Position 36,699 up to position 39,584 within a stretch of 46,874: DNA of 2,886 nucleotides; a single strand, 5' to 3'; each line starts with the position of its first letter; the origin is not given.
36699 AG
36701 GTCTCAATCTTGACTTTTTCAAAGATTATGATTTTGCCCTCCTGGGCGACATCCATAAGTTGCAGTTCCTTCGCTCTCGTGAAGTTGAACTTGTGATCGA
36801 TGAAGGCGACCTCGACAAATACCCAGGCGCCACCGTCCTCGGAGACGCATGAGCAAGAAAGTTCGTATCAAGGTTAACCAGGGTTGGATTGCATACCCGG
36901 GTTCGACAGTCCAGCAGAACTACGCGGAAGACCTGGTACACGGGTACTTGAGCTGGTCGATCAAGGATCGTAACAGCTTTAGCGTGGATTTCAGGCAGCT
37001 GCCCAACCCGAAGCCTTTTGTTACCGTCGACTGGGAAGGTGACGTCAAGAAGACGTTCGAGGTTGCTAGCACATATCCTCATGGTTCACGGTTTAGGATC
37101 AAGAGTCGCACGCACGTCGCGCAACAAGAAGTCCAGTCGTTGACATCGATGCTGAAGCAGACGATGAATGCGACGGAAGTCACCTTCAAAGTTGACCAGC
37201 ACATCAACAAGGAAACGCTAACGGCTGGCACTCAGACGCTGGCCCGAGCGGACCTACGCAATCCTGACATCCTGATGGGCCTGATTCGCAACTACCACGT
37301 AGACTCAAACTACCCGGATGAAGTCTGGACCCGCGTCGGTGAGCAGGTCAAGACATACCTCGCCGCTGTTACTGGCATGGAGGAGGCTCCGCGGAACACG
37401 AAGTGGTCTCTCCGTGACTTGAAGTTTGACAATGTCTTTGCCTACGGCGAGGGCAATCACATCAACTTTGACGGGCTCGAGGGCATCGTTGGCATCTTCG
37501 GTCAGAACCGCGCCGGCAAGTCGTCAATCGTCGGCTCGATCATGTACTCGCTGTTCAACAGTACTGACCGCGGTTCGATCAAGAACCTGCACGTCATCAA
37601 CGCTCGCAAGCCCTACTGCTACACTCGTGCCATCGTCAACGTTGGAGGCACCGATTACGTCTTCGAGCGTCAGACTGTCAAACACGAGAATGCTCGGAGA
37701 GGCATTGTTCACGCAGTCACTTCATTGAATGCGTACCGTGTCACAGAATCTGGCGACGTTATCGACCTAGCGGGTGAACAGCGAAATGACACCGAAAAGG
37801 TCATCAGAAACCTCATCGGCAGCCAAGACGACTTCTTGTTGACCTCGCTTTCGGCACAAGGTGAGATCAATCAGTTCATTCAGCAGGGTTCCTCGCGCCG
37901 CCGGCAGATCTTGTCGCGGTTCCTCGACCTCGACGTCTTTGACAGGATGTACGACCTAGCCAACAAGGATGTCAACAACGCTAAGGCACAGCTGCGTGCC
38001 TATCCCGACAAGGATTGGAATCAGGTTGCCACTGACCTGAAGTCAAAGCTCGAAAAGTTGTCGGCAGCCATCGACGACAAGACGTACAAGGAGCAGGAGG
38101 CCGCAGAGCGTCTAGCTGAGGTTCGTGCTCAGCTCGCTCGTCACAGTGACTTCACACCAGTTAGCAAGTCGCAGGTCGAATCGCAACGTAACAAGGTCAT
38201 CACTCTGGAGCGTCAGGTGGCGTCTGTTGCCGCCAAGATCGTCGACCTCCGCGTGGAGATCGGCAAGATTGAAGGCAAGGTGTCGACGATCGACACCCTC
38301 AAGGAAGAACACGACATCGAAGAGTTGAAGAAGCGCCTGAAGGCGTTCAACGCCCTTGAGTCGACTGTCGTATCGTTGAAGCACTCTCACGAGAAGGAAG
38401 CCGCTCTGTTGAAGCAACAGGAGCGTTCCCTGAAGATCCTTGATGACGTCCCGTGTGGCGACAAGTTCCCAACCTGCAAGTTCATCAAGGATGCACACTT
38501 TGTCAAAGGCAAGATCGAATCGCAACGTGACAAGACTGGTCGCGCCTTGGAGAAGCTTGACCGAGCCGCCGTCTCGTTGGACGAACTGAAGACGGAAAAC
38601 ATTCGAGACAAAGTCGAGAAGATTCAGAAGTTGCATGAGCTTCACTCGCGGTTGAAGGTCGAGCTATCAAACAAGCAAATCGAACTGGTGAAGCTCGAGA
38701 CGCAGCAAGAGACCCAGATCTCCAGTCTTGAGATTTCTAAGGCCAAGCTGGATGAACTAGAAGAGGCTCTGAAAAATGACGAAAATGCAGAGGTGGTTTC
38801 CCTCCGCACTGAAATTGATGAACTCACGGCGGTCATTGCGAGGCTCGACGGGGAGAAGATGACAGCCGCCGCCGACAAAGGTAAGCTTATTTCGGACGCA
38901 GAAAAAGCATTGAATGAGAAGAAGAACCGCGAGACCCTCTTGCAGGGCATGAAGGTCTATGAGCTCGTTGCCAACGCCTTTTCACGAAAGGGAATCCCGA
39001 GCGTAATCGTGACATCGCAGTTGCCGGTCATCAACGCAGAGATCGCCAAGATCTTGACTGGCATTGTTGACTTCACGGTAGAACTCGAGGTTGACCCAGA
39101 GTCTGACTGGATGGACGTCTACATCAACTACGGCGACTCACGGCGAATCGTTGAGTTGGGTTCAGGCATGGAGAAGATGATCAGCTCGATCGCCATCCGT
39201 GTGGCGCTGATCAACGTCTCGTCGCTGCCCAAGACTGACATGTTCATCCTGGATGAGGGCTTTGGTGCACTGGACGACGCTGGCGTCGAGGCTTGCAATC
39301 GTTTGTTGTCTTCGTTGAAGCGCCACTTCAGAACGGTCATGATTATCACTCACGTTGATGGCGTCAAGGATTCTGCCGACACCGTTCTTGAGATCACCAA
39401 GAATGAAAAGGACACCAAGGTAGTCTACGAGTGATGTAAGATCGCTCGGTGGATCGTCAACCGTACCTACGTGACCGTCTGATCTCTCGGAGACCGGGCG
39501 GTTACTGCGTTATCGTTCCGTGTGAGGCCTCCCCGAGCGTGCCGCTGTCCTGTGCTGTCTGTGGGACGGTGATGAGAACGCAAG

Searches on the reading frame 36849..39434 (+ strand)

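Call 11: search_protein_families(library=phrogs, proteins=[window:36849-39434:+], max_evalue=0.001)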
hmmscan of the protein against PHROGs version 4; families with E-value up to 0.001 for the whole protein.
window:36849-39434:+ (861 aa): 5 families
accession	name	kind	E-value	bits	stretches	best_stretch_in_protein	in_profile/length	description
phrog_77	-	DNA, RNA and nucleotide metabolism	1e-63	217.3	1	84-860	205-954/967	SbcC-like subunit of palindrome specific endonuclease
phrog_19980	-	unknown function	2.4e-14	53.6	2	214-663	30-464/1068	-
phrog_1499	-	unknown function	3.6e-07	30.8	1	205-529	21-310/427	-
phrog_5328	-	unknown function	2.2e-06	29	1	395-482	12-99/101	-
phrog_21388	-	DNA, RNA and nucleotide metabolism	6.2e-06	27.3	1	217-281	40-106/126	exonuclease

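Call 12: search_protein_families(library=pfam, proteins=[window:36849-39434:+], max_evalue=0.001)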
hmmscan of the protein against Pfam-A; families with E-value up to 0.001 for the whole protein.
window:36849-39434:+ (861 aa): 2 families
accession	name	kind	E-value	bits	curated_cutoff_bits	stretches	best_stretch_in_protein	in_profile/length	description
PF13476.12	AAA_23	-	1.7e-10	42.3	27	1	191-456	2-192/201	AAA domain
PF02463.25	SMC_N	-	7e-06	26.1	40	1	202-856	15-218/220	RecF/RecN/SMC N terminal domain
